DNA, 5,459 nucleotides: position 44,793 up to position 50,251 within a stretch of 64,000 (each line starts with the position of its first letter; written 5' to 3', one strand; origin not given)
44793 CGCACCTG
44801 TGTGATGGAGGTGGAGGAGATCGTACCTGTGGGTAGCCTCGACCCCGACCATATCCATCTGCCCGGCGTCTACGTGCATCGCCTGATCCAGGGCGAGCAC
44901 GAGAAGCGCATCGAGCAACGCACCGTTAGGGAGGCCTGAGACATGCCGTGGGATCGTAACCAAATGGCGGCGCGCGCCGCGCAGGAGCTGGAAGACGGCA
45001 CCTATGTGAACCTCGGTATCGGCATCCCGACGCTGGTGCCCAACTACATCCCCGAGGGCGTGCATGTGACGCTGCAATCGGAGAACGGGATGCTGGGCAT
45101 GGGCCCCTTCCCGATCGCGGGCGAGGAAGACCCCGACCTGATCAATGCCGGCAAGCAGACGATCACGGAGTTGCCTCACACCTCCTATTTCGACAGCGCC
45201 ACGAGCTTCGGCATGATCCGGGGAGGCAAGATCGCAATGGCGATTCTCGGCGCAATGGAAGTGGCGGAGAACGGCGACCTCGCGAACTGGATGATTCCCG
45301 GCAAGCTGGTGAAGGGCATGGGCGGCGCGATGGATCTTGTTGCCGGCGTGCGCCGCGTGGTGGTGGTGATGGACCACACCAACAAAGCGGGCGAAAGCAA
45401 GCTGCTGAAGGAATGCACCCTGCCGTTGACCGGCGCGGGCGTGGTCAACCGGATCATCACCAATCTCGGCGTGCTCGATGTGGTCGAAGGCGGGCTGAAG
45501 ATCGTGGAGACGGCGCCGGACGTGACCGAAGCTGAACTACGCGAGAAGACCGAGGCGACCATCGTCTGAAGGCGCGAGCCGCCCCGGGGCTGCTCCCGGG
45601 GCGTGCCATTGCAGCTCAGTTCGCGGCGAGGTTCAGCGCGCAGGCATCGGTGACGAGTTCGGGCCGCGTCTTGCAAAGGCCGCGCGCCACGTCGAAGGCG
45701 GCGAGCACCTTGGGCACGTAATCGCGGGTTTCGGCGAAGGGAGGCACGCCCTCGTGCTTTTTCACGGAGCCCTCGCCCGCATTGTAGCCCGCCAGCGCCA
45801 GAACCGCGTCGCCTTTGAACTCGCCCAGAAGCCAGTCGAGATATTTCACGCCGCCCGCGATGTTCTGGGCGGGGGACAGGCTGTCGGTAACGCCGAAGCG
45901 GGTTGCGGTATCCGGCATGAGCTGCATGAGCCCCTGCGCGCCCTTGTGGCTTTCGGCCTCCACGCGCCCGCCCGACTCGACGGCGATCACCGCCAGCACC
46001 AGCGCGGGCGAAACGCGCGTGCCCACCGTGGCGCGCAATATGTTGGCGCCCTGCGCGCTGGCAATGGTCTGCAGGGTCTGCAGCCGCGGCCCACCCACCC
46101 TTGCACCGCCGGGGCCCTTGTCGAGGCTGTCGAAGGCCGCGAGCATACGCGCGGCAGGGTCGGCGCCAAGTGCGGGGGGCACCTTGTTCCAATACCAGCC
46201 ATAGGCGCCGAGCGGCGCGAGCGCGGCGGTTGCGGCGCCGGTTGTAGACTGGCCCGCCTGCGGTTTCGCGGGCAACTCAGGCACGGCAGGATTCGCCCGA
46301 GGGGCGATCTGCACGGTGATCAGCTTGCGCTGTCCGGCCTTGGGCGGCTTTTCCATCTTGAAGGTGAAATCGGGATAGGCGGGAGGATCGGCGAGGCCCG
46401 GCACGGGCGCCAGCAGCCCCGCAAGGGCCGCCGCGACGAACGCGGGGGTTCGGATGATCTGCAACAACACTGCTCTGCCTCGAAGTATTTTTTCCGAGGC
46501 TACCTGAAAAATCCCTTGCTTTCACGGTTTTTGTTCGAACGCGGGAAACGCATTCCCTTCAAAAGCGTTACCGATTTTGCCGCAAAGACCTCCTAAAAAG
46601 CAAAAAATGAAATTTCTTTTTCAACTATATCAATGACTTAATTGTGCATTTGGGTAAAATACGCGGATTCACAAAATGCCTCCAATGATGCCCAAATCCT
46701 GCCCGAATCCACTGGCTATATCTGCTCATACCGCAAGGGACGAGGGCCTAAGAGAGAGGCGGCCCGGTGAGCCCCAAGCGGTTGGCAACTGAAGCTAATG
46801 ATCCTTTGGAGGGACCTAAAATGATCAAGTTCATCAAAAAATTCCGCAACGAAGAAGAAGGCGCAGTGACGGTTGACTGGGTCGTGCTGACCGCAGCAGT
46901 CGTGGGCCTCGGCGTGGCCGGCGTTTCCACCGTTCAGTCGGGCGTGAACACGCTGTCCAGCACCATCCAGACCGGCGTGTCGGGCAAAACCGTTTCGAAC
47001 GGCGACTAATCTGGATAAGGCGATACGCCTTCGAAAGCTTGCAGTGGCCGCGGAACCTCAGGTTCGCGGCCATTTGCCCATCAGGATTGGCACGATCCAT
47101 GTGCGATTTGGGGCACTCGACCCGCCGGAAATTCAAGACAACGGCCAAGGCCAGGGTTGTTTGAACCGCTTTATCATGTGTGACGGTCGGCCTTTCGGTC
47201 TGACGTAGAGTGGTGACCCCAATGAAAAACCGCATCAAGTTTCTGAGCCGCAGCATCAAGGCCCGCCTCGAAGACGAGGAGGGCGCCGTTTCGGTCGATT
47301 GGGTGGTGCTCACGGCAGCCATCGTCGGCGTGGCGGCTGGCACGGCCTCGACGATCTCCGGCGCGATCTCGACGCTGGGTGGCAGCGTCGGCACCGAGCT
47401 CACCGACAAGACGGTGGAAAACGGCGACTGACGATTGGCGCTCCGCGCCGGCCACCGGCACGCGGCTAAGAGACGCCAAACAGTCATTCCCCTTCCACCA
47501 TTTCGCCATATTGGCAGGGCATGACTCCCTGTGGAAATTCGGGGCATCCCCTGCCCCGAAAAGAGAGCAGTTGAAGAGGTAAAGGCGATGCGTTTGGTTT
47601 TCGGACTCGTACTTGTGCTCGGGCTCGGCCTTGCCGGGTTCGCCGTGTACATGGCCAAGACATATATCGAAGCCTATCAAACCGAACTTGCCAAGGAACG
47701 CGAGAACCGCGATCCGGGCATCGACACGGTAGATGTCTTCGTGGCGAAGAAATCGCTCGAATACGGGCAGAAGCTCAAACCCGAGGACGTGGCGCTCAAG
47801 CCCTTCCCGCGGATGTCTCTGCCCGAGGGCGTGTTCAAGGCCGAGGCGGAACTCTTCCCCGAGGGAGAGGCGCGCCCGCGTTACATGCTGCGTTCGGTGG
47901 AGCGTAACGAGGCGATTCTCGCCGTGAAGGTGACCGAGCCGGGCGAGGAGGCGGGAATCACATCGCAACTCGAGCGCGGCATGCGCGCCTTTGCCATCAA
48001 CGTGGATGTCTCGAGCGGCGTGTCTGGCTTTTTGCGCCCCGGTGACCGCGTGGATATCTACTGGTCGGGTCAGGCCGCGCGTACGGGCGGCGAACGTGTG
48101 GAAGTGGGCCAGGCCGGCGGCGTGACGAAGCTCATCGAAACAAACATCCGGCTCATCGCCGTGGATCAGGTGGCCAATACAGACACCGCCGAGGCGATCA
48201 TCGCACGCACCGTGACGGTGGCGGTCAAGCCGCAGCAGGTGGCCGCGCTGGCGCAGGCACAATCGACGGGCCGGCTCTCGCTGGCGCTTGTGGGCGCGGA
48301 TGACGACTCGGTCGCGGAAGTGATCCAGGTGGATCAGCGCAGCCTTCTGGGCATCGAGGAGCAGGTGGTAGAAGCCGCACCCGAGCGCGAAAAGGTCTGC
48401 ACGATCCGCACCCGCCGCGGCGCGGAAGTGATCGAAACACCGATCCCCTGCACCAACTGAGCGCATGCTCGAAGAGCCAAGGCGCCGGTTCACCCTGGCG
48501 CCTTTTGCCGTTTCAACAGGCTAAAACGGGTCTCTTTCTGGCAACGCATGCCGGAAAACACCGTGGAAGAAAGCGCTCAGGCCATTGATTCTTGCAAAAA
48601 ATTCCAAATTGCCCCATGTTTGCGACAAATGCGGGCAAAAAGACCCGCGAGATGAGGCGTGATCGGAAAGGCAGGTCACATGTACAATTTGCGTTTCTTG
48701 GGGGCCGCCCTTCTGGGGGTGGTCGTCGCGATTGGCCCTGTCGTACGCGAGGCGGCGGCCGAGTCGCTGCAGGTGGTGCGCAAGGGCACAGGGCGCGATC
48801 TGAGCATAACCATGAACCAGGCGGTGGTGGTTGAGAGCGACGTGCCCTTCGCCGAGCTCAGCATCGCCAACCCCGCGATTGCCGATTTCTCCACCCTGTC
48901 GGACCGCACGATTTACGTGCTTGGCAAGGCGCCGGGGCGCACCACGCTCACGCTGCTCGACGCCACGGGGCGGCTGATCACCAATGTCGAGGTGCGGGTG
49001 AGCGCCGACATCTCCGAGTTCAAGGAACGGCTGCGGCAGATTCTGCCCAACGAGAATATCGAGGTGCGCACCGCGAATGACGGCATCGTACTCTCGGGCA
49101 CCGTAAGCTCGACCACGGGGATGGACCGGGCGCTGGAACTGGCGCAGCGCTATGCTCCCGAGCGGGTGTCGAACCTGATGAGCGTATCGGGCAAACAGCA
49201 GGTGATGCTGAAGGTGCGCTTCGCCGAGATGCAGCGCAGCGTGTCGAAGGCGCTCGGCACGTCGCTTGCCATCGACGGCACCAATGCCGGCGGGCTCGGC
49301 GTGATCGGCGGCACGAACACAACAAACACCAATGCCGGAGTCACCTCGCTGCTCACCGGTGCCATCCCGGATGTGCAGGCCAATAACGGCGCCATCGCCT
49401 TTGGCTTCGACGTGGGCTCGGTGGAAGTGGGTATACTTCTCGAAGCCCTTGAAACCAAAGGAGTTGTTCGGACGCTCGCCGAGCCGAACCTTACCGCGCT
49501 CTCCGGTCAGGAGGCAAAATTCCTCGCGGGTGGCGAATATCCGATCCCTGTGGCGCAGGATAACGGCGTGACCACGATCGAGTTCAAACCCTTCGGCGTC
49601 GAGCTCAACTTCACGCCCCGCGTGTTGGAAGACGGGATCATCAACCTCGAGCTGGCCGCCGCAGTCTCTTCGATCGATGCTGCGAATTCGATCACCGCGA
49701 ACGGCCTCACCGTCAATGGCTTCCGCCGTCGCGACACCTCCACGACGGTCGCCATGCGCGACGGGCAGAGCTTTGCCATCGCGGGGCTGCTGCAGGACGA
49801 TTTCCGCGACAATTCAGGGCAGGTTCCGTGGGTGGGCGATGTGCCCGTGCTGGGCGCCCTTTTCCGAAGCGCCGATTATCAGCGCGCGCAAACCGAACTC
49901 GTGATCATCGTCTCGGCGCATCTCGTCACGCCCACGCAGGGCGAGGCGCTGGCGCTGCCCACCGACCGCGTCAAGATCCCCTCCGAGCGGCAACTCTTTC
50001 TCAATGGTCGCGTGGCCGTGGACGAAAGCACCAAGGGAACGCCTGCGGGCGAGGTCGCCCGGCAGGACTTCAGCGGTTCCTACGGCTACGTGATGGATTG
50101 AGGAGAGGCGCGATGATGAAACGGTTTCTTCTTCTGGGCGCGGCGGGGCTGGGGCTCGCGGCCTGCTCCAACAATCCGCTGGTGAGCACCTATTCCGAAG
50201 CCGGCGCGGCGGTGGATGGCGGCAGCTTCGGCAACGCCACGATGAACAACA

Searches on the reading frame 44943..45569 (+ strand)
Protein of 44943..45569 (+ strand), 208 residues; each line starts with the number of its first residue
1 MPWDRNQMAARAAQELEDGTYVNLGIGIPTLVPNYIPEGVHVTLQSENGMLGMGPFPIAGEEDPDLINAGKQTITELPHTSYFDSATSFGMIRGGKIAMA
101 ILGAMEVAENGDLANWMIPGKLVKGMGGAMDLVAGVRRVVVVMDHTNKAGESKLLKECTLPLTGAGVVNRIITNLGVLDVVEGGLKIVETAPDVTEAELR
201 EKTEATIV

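Call 40: search_protein_families(library=pfam, proteins=[window:44943-45569:+], max_evalue=0.001)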
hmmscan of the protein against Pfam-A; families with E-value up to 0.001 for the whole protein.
window:44943-45569:+ (208 aa): 1 family
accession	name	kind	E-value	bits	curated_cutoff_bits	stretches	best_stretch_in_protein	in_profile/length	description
PF01144.29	CoA_trans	-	2.5e-46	158.3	23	1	7-184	3-197/217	Coenzyme A transferase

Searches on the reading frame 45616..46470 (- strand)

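Call 40: search_protein_families(library=pfam, proteins=[window:45616-46470:-], max_evalue=0.001)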
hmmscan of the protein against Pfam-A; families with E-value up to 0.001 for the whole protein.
window:45616-46470:- (284 aa): 1 family
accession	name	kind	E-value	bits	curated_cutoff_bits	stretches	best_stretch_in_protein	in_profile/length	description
PF01464.25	SLT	-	1.6e-24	86.2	21.3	1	145-242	4-107/117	Transglycosylase SLT domain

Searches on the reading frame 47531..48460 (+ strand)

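Call 40: search_protein_families(library=pfam, proteins=[window:47531-48460:+], max_evalue=0.001)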
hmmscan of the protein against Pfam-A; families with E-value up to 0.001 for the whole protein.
window:47531-48460:+ (309 aa): 1 family
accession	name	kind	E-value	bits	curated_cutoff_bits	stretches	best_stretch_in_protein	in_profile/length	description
PF16976.10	RcpC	-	3.9e-23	82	28.8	1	143-253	3-113/114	Flp pilus assembly protein RcpC/CpaB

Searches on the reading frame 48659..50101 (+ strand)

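Call 40: search_protein_families(library=pfam, proteins=[window:48659-50101:+], max_evalue=0.001)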
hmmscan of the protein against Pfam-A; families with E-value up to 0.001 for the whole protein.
window:48659-50101:+ (480 aa): 3 families
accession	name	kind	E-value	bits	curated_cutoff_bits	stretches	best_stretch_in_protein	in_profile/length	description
PF00263.26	Secretin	-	2.6e-42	144.7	27.5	1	263-423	1-168/169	Bacterial type II and III secretion system protein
PF13629.12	T2SS-T3SS_pil_N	-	3e-19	68.9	23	1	46-115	3-72/72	Pilus formation protein N terminal region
PF04972.22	BON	-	1.2e-06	29.1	27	1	122-177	6-68/69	BON domain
